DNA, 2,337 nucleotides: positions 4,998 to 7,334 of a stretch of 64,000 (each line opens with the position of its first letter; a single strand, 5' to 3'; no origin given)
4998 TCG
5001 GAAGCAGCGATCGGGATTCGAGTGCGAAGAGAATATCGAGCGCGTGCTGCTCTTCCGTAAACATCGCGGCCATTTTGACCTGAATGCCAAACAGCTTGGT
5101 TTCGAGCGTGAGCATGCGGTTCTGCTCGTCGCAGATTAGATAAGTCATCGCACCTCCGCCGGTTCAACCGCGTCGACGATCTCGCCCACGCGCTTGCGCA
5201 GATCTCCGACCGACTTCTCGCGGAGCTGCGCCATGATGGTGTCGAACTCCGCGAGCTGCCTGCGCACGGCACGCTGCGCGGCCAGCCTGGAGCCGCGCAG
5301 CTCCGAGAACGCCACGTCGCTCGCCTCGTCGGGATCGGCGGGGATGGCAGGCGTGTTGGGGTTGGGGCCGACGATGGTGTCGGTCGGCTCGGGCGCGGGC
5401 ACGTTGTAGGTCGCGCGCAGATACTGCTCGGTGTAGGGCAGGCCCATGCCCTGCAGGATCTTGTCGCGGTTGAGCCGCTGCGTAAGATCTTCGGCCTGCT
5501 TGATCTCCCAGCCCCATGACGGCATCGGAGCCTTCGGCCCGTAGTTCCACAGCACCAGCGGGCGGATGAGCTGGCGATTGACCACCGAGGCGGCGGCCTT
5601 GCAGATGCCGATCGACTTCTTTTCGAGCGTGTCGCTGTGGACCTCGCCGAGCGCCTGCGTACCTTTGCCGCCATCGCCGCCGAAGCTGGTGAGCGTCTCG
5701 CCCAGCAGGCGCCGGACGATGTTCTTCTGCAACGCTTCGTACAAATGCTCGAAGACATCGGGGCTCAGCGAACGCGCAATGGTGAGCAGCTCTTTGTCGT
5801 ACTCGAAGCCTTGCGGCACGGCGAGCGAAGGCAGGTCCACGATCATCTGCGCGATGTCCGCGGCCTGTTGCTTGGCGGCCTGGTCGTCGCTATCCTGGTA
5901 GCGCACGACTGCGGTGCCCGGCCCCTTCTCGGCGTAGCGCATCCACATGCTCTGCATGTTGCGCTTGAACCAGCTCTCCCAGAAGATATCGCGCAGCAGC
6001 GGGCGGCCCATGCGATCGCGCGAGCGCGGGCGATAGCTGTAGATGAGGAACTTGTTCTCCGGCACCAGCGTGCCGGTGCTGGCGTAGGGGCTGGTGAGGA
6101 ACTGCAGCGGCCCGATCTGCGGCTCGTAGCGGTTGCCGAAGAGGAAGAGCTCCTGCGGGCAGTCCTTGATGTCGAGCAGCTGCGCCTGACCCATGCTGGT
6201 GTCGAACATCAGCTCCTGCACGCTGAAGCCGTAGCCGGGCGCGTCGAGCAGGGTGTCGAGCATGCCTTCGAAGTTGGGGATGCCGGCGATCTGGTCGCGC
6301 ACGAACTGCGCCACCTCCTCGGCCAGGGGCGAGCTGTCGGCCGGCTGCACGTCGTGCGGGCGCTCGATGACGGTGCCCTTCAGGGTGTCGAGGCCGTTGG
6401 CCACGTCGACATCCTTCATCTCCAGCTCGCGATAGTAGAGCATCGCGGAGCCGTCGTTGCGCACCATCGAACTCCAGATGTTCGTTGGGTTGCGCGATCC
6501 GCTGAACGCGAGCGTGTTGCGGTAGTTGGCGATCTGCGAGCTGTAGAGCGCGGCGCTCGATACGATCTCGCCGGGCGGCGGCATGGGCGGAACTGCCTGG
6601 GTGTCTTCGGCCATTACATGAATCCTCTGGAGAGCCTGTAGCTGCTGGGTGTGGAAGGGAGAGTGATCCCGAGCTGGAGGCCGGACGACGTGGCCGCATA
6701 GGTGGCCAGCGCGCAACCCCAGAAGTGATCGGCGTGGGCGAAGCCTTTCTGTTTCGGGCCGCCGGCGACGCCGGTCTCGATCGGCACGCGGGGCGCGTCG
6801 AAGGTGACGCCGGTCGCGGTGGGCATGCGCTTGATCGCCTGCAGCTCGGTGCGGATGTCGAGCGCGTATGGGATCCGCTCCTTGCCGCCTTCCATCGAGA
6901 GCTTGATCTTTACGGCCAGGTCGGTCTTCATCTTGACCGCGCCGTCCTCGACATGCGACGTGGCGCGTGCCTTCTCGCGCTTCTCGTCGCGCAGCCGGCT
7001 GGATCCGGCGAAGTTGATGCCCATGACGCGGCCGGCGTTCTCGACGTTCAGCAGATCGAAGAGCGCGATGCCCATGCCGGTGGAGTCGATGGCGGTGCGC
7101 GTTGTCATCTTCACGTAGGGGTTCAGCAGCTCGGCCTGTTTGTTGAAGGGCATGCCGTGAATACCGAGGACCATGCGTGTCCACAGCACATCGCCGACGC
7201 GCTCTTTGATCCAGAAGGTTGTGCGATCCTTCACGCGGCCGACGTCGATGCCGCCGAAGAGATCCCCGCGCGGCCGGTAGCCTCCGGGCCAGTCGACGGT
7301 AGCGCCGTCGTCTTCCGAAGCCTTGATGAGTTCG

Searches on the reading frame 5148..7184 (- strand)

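Call 11: search_protein_families(library=phrogs, max_evalue=0.001, proteins=[window:5148-7184:-])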
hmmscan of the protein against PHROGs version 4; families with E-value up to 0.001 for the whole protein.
seq(679 aa): 3 families
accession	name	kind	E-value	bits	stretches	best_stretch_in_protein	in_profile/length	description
phrog_113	-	head and packaging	3.3e-69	235.2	1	251-656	72-469/1272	portal protein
phrog_10231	-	unknown function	4.1e-13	50.4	1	476-672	21-209/256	-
phrog_35074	-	unknown function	0.00011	21.3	1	426-621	201-386/890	-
